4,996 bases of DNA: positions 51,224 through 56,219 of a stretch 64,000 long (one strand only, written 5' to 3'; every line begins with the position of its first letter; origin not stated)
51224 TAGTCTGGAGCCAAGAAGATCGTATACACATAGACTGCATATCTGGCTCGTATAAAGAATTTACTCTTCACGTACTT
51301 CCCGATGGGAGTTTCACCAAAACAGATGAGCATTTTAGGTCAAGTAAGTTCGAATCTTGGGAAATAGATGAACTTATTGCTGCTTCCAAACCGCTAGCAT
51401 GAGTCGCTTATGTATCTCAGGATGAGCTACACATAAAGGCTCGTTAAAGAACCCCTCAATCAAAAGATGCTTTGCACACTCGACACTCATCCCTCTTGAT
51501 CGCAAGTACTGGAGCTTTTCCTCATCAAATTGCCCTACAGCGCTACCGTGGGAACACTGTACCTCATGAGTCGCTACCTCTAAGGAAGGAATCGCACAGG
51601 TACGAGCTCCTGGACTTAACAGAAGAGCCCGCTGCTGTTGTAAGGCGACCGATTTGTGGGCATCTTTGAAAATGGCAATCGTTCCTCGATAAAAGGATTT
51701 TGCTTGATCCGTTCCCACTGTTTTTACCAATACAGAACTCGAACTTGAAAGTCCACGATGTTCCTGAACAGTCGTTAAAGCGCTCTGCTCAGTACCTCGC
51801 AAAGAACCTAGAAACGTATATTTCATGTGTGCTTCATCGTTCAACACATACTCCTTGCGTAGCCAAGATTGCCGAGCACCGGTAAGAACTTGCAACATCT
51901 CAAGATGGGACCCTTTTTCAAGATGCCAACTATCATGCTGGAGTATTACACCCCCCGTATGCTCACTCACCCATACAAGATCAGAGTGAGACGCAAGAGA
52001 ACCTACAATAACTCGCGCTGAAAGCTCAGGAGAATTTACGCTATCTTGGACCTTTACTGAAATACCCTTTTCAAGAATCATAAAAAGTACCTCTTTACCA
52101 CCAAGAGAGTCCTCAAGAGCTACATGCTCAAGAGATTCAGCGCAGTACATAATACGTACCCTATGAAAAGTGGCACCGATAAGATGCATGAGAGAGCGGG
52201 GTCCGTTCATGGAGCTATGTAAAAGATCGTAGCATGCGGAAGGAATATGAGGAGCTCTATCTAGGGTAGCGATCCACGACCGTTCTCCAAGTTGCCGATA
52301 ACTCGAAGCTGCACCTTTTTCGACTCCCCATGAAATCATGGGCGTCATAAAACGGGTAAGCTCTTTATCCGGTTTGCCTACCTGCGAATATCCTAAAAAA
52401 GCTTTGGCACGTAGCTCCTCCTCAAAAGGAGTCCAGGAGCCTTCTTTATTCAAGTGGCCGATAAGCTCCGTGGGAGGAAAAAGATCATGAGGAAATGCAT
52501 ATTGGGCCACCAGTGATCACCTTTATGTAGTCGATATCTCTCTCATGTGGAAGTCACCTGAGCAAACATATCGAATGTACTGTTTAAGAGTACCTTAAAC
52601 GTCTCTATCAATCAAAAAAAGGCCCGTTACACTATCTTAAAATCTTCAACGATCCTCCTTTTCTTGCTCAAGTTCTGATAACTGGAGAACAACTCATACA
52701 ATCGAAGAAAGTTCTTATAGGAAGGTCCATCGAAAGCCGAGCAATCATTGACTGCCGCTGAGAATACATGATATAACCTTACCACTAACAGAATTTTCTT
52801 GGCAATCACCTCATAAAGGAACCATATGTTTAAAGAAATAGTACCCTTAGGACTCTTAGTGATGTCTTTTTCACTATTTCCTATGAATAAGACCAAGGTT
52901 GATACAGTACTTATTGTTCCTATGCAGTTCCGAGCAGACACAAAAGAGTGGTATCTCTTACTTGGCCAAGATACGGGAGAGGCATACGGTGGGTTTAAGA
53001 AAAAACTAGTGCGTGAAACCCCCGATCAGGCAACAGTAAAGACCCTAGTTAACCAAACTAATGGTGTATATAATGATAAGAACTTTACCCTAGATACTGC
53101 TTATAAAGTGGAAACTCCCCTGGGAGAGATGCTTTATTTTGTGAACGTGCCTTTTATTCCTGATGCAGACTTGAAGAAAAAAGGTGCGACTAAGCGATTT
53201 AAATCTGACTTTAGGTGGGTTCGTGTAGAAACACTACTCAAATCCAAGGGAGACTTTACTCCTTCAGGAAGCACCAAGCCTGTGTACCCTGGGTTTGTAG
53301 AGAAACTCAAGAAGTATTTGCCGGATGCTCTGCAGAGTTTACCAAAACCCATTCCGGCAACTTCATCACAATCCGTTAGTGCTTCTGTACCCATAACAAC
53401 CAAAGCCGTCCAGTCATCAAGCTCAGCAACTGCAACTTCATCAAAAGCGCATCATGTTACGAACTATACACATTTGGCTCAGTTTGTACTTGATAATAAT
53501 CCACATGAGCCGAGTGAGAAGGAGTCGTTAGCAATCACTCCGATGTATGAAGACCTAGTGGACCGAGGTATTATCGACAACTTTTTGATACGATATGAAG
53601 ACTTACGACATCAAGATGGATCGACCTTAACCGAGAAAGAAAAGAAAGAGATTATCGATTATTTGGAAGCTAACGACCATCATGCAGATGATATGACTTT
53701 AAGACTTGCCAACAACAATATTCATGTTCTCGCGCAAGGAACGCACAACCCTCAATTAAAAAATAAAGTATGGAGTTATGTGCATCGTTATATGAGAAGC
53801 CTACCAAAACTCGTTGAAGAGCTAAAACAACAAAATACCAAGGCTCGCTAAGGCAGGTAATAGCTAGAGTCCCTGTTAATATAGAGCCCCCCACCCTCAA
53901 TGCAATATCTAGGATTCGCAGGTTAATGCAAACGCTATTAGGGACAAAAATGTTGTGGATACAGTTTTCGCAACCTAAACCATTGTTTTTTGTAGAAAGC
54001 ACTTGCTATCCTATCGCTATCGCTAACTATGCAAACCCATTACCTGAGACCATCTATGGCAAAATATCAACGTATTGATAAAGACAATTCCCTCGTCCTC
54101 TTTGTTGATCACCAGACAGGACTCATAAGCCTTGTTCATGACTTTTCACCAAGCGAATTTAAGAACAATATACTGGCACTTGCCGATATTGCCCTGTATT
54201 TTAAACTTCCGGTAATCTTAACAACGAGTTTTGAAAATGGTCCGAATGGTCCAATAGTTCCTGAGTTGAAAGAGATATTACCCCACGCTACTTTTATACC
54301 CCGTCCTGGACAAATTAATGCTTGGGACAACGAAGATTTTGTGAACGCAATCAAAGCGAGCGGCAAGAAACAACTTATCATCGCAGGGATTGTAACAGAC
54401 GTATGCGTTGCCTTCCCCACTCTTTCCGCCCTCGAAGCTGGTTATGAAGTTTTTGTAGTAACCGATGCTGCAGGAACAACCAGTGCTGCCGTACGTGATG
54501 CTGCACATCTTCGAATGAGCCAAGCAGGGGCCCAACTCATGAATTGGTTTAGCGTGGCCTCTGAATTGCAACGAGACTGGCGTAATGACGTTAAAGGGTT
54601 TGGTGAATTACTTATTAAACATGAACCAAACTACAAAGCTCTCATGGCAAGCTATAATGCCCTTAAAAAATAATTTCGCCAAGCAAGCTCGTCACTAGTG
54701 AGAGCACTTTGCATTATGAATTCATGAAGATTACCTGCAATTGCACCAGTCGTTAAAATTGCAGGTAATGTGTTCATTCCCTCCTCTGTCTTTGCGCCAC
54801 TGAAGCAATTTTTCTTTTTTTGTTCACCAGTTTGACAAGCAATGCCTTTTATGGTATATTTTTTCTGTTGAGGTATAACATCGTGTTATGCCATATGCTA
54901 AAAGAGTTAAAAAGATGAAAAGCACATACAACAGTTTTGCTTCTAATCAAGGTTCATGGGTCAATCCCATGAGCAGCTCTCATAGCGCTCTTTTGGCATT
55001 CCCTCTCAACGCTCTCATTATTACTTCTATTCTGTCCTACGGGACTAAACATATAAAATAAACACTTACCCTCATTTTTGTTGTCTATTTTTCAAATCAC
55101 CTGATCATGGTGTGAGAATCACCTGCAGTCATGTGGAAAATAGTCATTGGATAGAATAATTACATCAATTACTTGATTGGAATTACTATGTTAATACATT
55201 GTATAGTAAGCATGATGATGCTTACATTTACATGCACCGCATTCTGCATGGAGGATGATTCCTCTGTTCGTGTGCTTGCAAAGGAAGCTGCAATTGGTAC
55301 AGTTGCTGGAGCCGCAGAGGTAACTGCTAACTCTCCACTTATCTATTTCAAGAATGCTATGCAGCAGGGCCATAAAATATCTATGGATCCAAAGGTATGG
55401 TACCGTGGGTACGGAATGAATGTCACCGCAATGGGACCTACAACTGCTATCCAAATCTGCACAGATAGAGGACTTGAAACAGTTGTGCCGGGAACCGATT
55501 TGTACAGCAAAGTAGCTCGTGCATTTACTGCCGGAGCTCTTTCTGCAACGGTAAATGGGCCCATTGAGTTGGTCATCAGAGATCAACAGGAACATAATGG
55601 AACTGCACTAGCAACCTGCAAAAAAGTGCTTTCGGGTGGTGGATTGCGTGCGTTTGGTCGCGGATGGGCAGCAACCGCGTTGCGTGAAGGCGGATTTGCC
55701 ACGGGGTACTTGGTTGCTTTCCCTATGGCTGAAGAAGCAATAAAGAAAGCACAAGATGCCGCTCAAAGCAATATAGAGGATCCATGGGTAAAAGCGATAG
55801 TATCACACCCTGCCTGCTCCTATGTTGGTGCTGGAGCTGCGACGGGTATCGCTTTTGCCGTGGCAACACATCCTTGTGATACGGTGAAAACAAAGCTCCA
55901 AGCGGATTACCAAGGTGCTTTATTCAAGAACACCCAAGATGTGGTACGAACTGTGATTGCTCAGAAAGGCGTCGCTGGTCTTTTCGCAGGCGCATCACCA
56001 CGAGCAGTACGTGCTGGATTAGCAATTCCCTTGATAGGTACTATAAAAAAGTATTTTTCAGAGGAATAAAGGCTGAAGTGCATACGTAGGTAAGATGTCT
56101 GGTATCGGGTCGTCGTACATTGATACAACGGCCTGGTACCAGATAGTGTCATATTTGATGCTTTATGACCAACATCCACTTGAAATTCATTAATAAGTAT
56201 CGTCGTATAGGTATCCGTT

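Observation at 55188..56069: Mitochondrial carrier family (SLC25) transporter encoded by a bacterium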

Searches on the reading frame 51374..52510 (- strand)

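Call 65: search_protein_families(library=pfam, proteins=[window:51374-52510:-], max_evalue=0.0001)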
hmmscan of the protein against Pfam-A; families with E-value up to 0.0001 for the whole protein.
window:51374-52510:- (378 aa): 1 family
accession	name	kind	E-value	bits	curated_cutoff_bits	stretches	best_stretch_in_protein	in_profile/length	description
PF01458.23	SUFBD_core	-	1.2e-40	139.9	27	1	175-354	51-232/232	SUF system FeS cluster assembly, SufBD core domain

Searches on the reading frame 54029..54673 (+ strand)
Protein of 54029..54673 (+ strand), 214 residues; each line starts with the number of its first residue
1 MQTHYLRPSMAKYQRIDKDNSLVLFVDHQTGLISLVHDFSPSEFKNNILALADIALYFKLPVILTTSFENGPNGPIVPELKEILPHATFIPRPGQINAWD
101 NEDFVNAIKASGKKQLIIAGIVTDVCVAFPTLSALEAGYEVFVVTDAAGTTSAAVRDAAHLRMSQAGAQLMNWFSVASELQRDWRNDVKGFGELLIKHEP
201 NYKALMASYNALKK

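Call 3: search_protein_families(library=pfam, proteins=[window:54029-54673:+], max_evalue=1)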
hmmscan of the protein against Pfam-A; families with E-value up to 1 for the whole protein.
window:54029-54673:+ (214 aa): 1 family
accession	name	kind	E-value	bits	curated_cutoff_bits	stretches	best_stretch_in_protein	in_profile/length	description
PF00857.26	Isochorismatase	-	6.5e-22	78.9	27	1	22-172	2-172/175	Isochorismatase domain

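Call 4: search_protein_families(library=ncbifam, proteins=[window:54029-54673:+], max_evalue=1)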
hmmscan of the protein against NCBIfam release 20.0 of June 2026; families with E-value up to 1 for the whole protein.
window:54029-54673:+ (214 aa): 7 families
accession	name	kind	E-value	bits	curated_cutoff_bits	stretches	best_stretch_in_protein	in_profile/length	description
NF041461.1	C_hydro_YcaC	equivalog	3.2e-108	359.8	310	1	12-211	1-200/201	isochorismate family cysteine hydrolase YcaC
NF050097.1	BiurAmidohydBiuH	equivalog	1.9e-10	40.6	370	1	74-163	114-200/221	biuret amidohydrolase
NF008623.0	PRK11609.1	equivalog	3.3e-09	36.8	174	1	108-173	138-205/213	bifunctional nicotinamidase/pyrazinamidase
NF008517.0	PRK11440.1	equivalog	0.0036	17.3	195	1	107-157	115-165/188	hydrolase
TIGR03614.1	RutB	equivalog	0.052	13.2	377.95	1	101-154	139-192/226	pyrimidine utilization protein B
NF008178.0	PRK10926.1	equivalog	0.078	12.2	390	1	129-205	76-148/248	ferredoxin--NADP(+) reductase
NF009355.0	PRK12710.1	equivalog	0.15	11.2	358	1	102-154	131-180/291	flagellar rod assembly protein/muramidase FlgJ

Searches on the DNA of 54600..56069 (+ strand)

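Call 89: search_rna_families(source=window, start=54600, end=55300, threshold=evalue, max_evalue=1)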
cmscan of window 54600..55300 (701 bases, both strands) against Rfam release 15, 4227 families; matches with E-value up to 1: 1.
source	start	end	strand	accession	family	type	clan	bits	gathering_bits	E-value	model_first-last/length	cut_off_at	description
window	55104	55215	+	RF02678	Hatchet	Gene; ribozyme;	-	18.4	51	0.71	1-133/133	no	Hatchet ribozyme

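Call 90: search_rna_families(sources=[L002, L004, L005, L006, L008, L010, L011, L012, L013], threshold=gathering)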
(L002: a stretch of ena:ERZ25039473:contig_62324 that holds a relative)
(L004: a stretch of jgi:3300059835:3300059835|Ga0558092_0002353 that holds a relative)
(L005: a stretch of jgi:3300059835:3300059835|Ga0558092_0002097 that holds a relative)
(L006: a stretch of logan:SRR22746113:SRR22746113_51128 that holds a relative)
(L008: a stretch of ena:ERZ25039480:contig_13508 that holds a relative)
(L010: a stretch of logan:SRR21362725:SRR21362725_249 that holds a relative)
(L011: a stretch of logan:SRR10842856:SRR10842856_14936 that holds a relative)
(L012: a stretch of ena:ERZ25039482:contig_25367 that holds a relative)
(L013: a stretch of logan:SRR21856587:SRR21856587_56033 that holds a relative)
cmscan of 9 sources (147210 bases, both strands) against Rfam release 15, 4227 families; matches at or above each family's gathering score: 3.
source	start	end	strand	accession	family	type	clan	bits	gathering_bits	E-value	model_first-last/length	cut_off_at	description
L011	1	333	-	RF00177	SSU_rRNA_bacteria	Gene; rRNA;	CL00111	263.2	50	2.1e-79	1-342/1533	3'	Bacterial small subunit ribosomal RNA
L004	12688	12761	-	RF00005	tRNA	Gene; tRNA;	CL00001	71.7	29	2.4e-13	1-71/71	no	tRNA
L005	13369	13457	+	RF00005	tRNA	Gene; tRNA;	CL00001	62.1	29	1e-10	1-71/71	no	tRNA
